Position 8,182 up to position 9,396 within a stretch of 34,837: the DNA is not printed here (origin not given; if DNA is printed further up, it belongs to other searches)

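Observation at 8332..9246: Membrane-anchored HIRAN-domain protein co-transcribed with the repressor and ImmA: candidate undescribed superinfection-exclusion or defence factor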

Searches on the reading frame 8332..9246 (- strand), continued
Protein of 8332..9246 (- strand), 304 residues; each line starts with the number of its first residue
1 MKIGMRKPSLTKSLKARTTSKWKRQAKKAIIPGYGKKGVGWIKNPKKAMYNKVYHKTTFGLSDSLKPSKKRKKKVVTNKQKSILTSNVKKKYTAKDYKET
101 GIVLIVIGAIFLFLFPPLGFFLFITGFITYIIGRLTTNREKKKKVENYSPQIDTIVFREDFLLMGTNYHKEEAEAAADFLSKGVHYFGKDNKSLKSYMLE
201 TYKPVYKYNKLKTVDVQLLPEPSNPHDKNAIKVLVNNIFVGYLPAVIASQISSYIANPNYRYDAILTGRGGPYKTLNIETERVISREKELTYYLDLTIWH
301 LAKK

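Call 32: search_protein_families(library=pfam, proteins=[P0131, P0134, P0135, P0136, P0142, P0145, P0146, P0148, P0155, P0158], max_evalue=0.001)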
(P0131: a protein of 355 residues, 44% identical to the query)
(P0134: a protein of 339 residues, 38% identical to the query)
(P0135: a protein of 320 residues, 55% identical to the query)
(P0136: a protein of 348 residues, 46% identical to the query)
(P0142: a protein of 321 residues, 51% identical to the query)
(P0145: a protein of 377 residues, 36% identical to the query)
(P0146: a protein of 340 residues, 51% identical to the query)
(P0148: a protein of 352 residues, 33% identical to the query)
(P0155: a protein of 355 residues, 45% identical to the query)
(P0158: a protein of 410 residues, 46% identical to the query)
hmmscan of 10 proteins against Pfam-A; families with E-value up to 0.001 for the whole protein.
P0131 (355 aa): 1 family
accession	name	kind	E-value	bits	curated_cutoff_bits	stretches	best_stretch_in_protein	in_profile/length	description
PF08797.16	HIRAN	-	3.9e-08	33.4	24.7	1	264-312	24-73/96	HIRAN domain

P0134 (339 aa): 1 family
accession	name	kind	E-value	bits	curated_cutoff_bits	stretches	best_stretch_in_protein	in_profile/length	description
PF08797.16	HIRAN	-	5.3e-10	39.4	24.7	1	165-218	4-57/96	HIRAN domain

P0135 (320 aa): 1 family
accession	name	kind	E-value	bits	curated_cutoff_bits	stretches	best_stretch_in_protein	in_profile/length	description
PF19351.4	DUF5929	-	0.00098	19.1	27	0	163-227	110-174/222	Domain of unknown function (DUF5929)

P0136 (348 aa): 0 families

P0142 (321 aa): 0 families

P0145 (377 aa): 1 family
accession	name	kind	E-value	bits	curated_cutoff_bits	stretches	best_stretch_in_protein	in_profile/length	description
PF08797.16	HIRAN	-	6.3e-07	29.6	24.7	1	190-228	17-56/96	HIRAN domain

P0146 (340 aa): 0 families

P0148 (352 aa): 1 family
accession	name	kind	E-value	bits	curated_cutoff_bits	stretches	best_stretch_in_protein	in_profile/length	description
PF08797.16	HIRAN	-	8.7e-08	32.3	24.7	1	263-321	22-80/96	HIRAN domain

P0155 (355 aa): 2 families
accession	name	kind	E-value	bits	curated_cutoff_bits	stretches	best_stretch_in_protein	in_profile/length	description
PF05154.21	TM2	-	2.6e-10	40.8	27.9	1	106-147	9-51/51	TM2 domain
PF08797.16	HIRAN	-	3.1e-05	24.1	24.7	1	268-314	26-73/96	HIRAN domain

P0158 (410 aa): 0 families

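Call 33: search_protein_families(library=pfam, proteins=[P0159, P0180, P0182, P0207, P0217, P0223, P0233, P0214, P0222, P0206], max_evalue=0.001)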
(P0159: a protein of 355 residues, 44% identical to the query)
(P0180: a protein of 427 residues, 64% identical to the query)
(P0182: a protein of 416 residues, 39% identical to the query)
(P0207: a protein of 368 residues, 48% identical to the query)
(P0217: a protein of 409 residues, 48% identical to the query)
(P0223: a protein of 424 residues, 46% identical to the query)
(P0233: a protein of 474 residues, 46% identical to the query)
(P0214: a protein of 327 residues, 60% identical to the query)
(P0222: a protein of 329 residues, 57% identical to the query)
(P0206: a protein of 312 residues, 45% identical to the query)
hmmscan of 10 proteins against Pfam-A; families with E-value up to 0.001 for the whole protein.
P0159 (355 aa): 1 family
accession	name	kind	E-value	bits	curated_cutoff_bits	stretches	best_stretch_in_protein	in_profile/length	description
PF00929.31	RNase_T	-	1.5e-20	74.8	24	1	173-331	1-164/164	Exonuclease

P0180 (427 aa): 3 families
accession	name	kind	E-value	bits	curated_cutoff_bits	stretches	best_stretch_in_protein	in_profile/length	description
PF12773.13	DZR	-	1.1e-08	35.5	27.3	2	107-150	1-45/45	Double zinc ribbon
PF13240.11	Zn_Ribbon_1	-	2.1e-07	31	25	1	107-126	2-21/23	zinc-ribbon domain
PF24844.1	PolC_DP2_central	-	0.00049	19.5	24.3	0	155-186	333-364/372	DNA polymerase II large subunit DP2, central domain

P0182 (416 aa): 3 families
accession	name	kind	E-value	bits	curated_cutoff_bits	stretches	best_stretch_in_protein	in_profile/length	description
PF00565.23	SNase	-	4.4e-17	62.9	21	1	233-338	1-106/107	Staphylococcal nuclease homologue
PF02805.21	Ada_Zn_binding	-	1.8e-08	34.7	23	1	369-416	18-64/65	Metal binding domain of Ada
PF13425.11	O-antigen_lig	-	0.00028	20.3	31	1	91-215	191-309/462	O-antigen ligase like membrane protein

P0207 (368 aa): 0 families

P0217 (409 aa): 0 families

P0223 (424 aa): 1 family
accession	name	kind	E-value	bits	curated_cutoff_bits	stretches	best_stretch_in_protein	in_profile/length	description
PF08797.16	HIRAN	-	9.7e-10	38.6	24.7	1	231-285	5-56/96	HIRAN domain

P0233 (474 aa): 3 families
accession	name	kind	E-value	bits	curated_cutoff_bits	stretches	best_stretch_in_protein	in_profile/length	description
PF02037.33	SAP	-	3.7e-14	52.4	23.9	1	227-260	2-35/37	SAP domain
PF18953.6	SAP_new25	-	5e-05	23.3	26.3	0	233-259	11-37/51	SAP domain-containing new25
PF12949.13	HeH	-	0.00069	19.7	28.9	0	229-255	3-31/35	HeH/LEM domain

P0214 (327 aa): 0 families

P0222 (329 aa): 1 family
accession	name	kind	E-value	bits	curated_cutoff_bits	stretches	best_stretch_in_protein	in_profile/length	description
PF05154.21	TM2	-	1.4e-09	38.5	27.9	1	100-140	10-51/51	TM2 domain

P0206 (312 aa): 0 families

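Call 34: get_annotated_region(hit=H47, flank=3000)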
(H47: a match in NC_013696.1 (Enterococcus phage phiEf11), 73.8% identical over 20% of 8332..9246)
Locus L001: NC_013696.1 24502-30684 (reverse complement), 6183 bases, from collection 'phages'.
description: Enterococcus phage phiEf11, complete genome.
organism: Enterococcus phage phiEf11 (NCBI taxid 663241)
taxonomy: Viruses; Duplodnaviria; Heunggongvirae; Uroviricota; Caudoviricetes
host: Enterococcus faecalis; source: -; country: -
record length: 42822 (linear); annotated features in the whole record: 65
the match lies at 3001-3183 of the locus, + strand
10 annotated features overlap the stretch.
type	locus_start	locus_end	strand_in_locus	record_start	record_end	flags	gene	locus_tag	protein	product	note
CDS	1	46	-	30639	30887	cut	-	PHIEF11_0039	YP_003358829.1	excisionase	similar to INSD accession AAO80172.1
CDS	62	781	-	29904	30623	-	-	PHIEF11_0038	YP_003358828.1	anti-repressor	similar to INSD accession AAC03459.1; match to protein family HMM PF03374; match to protein family HMM PF08346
CDS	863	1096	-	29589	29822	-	-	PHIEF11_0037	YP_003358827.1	DUF739 family protein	similar to INSD accession AAR27356.1; match to protein family HMM PF05339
CDS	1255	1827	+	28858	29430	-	-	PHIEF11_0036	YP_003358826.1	transcriptional regulator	similar to INSD accession AAK38021.1; similar to INSD accession ABS87406.1; match to protein family HMM PF01381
CDS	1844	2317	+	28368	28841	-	-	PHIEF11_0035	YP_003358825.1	metallo-protease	similar to INSD accession AAO81069.1; match to protein family HMM PF06114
CDS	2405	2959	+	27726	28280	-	-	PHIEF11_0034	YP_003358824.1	outer membrane protein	similar to RefSeq accession NP_795542.1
CDS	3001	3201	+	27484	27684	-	-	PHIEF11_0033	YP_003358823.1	hypothetical protein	similar to INSD accession AAF12708.1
CDS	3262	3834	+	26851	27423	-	-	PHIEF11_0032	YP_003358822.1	hypothetical protein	similar to INSD accession CAB53818.1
CDS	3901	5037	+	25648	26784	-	-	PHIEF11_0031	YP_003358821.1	integrase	similar to INSD accession P20709; match to protein family HMM PF00589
CDS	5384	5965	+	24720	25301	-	-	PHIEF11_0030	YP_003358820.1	endolysin; lysM motif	similar to INSD accession AAO82491.1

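Call 35: get_annotated_region(hit=H40, flank=3000)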
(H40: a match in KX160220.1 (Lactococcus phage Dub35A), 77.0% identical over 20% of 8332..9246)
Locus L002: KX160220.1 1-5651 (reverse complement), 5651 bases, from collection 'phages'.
description: Lactococcus phage Dub35A, complete genome.
organism: Lactococcus phage Dub35A (NCBI taxid 1868862)
taxonomy: Viruses; Duplodnaviria; Heunggongvirae; Uroviricota; Caudoviricetes
host: Lactococcus lactis; source: -; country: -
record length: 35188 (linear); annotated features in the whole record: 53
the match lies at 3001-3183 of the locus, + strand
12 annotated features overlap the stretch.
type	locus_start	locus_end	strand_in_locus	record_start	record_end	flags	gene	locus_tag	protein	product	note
CDS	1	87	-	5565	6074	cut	-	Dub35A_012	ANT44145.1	hypothetical protein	Siphovirus Gp157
CDS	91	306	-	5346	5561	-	-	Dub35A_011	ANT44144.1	Cro/CI family transcriptional regulator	-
CDS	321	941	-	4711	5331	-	-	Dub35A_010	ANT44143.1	hypothetical protein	-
CDS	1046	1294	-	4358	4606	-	-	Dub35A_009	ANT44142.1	hypothetical protein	-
CDS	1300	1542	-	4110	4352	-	-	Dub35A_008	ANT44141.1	hypothetical protein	-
CDS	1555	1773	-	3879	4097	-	-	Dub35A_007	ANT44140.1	hypothetical protein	-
CDS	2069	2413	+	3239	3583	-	-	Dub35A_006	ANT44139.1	XRE family transcriptional regulator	-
CDS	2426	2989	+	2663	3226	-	-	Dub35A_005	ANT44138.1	hypothetical protein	-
CDS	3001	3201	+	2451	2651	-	-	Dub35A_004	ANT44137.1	hypothetical protein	-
CDS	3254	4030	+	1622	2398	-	-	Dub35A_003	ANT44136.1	glycoside hydrolase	glycoside hydrolase, family 25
CDS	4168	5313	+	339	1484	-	-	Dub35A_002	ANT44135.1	integrase family protein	-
CDS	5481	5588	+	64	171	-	-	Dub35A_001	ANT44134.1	hypothetical protein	-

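Call 36: get_annotated_region(hit=H52, flank=3000)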
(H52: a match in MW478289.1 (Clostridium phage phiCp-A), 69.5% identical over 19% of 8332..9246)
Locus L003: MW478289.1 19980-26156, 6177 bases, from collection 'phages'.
description: Clostridium phage phiCp-A, complete genome.
organism: Clostridium phage phiCp-A (NCBI taxid 2814702)
taxonomy: Viruses; Duplodnaviria; Heunggongvirae; Uroviricota; Caudoviricetes
host: Clostridium perfringens; source: chicken feces; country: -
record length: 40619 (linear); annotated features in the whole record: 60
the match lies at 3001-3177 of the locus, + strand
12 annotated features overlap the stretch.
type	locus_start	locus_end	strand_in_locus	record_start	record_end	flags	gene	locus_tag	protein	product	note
CDS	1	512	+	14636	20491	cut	-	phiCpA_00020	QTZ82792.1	KID repeat-containing family protein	-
CDS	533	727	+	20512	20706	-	-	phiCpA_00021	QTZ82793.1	holin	-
CDS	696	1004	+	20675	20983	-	-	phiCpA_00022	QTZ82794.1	holin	-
CDS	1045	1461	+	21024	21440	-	-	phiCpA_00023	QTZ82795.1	hypothetical protein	-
CDS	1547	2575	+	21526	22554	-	-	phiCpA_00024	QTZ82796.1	endolysin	-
CDS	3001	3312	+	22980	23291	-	-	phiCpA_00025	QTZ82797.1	hypothetical protein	-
CDS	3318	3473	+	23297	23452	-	-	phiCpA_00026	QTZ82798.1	hypothetical protein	-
CDS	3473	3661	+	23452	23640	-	-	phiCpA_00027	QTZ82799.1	hypothetical protein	-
CDS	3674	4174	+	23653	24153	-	-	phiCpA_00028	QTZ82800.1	hypothetical protein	-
CDS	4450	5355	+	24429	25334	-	-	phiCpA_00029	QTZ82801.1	hypothetical protein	-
CDS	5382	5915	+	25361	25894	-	-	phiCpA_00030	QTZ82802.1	hypothetical protein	-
CDS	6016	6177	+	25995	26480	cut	ybaK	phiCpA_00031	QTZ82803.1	Cys-tRNA(Pro)/Cys-tRNA(Cys) deacylase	Cys-tRNA(Pro)/Cys-tRNA(Cys) deacylase YbaK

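Call 37: get_annotated_region(hit=H33, flank=3000)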
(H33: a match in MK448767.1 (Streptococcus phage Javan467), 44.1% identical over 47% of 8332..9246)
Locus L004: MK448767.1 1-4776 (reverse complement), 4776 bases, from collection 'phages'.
description: Streptococcus phage Javan467, complete genome.
organism: Streptococcus phage Javan467 (NCBI taxid 2548187)
taxonomy: Viruses; Duplodnaviria; Heunggongvirae; Uroviricota; Caudoviricetes
host: Streptococcus pyogenes ERR369064; source: -; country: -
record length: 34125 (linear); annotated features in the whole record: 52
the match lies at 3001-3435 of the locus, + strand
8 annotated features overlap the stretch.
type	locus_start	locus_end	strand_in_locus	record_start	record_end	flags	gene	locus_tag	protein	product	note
CDS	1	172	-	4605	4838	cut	-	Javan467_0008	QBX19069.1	hypothetical protein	FIG01114174: hypothetical protein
CDS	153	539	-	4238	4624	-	-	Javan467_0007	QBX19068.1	DNA replication protein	DNA replication protein DnaD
CDS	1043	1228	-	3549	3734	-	-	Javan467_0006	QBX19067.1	hypothetical protein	-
CDS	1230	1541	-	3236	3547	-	-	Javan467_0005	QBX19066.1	excisionase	-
CDS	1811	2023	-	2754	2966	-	-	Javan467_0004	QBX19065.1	Cro-like phage transcriptional repressor protein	-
CDS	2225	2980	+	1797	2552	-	-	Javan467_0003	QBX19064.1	CI-like repressor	-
CDS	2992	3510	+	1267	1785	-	-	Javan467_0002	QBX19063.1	hypothetical protein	-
CDS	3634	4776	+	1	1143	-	-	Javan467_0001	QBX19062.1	integrase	-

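Call 38: get_annotated_region(hit=H30, flank=3000)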
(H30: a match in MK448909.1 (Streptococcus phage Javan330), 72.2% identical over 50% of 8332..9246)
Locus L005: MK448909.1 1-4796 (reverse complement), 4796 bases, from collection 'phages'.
description: Streptococcus phage Javan330, complete genome.
organism: Streptococcus phage Javan330 (NCBI taxid 2548110)
taxonomy: Viruses; Duplodnaviria; Heunggongvirae; Uroviricota; Caudoviricetes
host: Streptococcus mitis SK137; source: -; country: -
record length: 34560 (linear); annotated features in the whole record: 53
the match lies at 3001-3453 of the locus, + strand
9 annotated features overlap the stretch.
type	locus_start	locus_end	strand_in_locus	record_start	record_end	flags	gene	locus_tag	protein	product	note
CDS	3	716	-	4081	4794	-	-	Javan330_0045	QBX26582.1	antirepressor protein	-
CDS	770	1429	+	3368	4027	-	-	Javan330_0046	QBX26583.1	hypothetical protein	-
CDS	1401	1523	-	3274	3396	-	-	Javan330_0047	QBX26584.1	hypothetical protein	-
CDS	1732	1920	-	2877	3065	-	-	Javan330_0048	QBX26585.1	hypothetical protein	-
CDS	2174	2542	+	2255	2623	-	-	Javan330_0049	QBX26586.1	putative cI-like repressor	-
CDS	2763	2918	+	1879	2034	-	-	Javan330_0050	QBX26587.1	hypothetical protein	-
CDS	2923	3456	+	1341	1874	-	-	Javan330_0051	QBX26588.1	hypothetical protein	FIG01115164: hypothetical protein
CDS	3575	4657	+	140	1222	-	-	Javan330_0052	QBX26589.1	integrase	integrase: site-specific recombinase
CDS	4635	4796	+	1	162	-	-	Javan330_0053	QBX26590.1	hypothetical protein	-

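Call 39: predict_structure(alignment_id=A1)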
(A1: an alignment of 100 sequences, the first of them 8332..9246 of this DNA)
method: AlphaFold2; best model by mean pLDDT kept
length: 304 residues; sequences in the alignment: 100
mean_pLDDT: 71.6   pTM: 0.38
mean pLDDT of the five models: 71.6, 71.3, 69.6, 69.2, 69.2
residues with pLDDT >= 90: 39; 70-90: 124; 50-70: 113; < 50: 28
segments of 3 or more residues with pLDDT < 50: 148-150, 160-168, 184-189, 203-208
pLDDT, mean of each block of 10 residues (from residue 1): 68 69 82 80 85 77 66 62 60 85 97 97 97 90 65 56 43 68 51 66 51 68 59 71 77 81 71 67 69 75 59
secondary structure, 60 per line:
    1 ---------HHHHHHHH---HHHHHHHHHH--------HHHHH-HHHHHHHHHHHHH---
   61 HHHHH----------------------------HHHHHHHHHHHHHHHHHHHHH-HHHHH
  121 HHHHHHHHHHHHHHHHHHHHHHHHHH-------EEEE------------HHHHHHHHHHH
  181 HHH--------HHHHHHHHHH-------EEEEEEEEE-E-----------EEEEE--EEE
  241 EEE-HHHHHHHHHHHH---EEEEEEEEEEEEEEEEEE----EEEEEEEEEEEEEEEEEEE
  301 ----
elements in order: H10-17 H21-30 H39-43 H45-57 H61-65 H94-114 H116-146 E154-157 H170-183 H192-201 E209-217 E231-235 E238-243 H245-256 E260-277 E282-300

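Call 44: fold_search(model_id=the predicted structure, library=pdb)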
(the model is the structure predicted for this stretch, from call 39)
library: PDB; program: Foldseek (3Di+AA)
matches with E <= 10: 567; with E <= 0.001: 0
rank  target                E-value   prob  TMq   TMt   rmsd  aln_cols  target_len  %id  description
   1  4s0n_D                2.3e-02  0.93  0.15  0.33  12.4        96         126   24  Crystal Structure of HLTF HIRAN Domain bound to DNA (released 2015-05-27)
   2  6sb1_B                9.8e-02  0.15  0.10  0.13  13.2       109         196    9  Crystal structure of murine perforin-2 P2 domain crystal form 1 (released 2020-02-05)
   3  6sb4_F                1.5e-01  0.08  0.09  0.12  13.7       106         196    9  Crystal structure of murine perforin-2 P2 domain crystal form 2 (released 2020-02-05)
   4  6agb_G                1.7e-01  0.18  0.11  0.24  14.2       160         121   10  Cryo-EM structure of yeast Ribonuclease P (released 2018-10-17)
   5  8fru_P                2.2e-01  0.11  0.10  0.17  20.5       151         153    9  60S subunit of the Giardia lamblia 80S ribosome (released 2024-01-31)
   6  6lt7_A                2.5e-01  0.47  0.14  0.27   8.0        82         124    8  Crystal structure of human RPP20-RPP25 proteins in complex with the P3 domain of lncRNA RMRP (released 2021-01-27)
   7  9vtr_G                2.5e-01  0.10  0.11  0.08  16.9       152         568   10  Target DNA-bound type I-F3 TniQ-Cascade of Vibrio parahaemolyticus in full R-loop state 2 (released 2026-02-11)
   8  7onj_A                2.5e-01  0.07  0.11  0.13  19.6       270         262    8  Mechanosensitive channel MscS solubilized with LMNG in open conformation (released 2021-09-01)
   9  6sb4_G                2.5e-01  0.06  0.08  0.10  13.9       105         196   10  Crystal structure of murine perforin-2 P2 domain crystal form 2 (released 2020-02-05)
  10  6sb5_A                2.8e-01  0.11  0.10  0.06  12.8       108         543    6  CryoEM structure of murine perforin-2 ectodomain in a pore form (released 2020-02-05)
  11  3jbn_AW               2.9e-01  0.13  0.10  0.15   9.1        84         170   13  Cryo-electron microscopy reconstruction of the Plasmodium falciparum 80S ribosome bound to P-tRNA (released 2015-10-14)
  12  5aji_F                2.9e-01  0.07  0.11  0.13  19.9       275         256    7  MscS D67R1 high resolution (released 2015-07-08)
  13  6sb4_A                3.3e-01  0.09  0.09  0.13  13.6       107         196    8  Crystal structure of murine perforin-2 P2 domain crystal form 2 (released 2020-02-05)
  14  6sb4_C                3.3e-01  0.04  0.08  0.10  14.2       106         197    9  Crystal structure of murine perforin-2 P2 domain crystal form 2 (released 2020-02-05)
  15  6cwx_A                3.5e-01  0.18  0.12  0.28  14.4       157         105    8  Crystal structure of human ribonuclease P/MRP proteins Rpp20/Rpp25 (released 2018-04-18)
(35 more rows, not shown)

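Call 73: find_encoding_contigs(protein=P0159, flank=4000, max_places=2)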
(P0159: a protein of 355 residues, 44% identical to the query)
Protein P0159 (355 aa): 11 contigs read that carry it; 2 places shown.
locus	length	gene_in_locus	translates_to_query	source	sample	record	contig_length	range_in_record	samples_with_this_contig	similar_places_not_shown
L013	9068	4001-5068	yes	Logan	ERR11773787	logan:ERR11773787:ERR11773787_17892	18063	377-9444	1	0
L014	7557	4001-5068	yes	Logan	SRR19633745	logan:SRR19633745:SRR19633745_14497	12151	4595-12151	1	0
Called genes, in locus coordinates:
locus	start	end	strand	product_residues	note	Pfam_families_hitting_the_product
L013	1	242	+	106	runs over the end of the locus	-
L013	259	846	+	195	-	PF02452:PemK_toxin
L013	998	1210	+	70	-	-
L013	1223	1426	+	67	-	-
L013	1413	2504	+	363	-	PF14657:Arm-DNA-bind_4, PF14659:Phage_int_SAM_3, PF00589:Phage_integrase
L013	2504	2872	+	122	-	-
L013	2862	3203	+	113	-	PF21983:NikA-like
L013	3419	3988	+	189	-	-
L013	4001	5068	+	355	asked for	PF00929:RNase_T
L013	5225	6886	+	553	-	PF04326:SLFN_AlbA_2, PF13749:HATPase_c_4, PF12802:MarR_2 (faint), PF22168:DIP2311-like_C (faint)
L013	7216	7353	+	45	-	-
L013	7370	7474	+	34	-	-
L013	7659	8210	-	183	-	PF12844:HTH_19, PF13560:HTH_31, PF01381:HTH_3, PF04545:Sigma70_r4 (faint)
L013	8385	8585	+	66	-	-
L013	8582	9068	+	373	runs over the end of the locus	PF14657:Arm-DNA-bind_4, PF14659:Phage_int_SAM_3, PF22022:Phage_int_M (faint), PF00589:Phage_integrase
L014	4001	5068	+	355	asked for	PF00929:RNase_T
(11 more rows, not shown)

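Call 74: find_encoding_contigs(protein=P0182, flank=4000, max_places=2)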
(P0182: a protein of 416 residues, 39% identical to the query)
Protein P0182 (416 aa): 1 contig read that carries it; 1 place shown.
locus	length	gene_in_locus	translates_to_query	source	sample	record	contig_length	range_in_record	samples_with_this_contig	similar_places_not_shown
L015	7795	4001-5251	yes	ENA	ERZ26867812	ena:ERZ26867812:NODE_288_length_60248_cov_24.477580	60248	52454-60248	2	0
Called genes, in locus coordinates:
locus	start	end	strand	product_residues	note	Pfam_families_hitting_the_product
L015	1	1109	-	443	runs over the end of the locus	PF02463:SMC_N, PF13476:AAA_23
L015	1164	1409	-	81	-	-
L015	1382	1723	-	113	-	-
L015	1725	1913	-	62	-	-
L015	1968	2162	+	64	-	-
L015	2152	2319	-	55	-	-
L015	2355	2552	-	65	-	PF05339:DUF739 (weak)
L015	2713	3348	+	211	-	PF12844:HTH_19 (weak), PF13560:HTH_31 (weak), PF01381:HTH_3, PF13443:HTH_26 (weak), PF00717:Peptidase_S24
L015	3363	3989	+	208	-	-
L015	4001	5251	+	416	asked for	PF00565:SNase, PF02805:Ada_Zn_binding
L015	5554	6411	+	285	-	PF07751:Abi_2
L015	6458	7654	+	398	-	PF00589:Phage_integrase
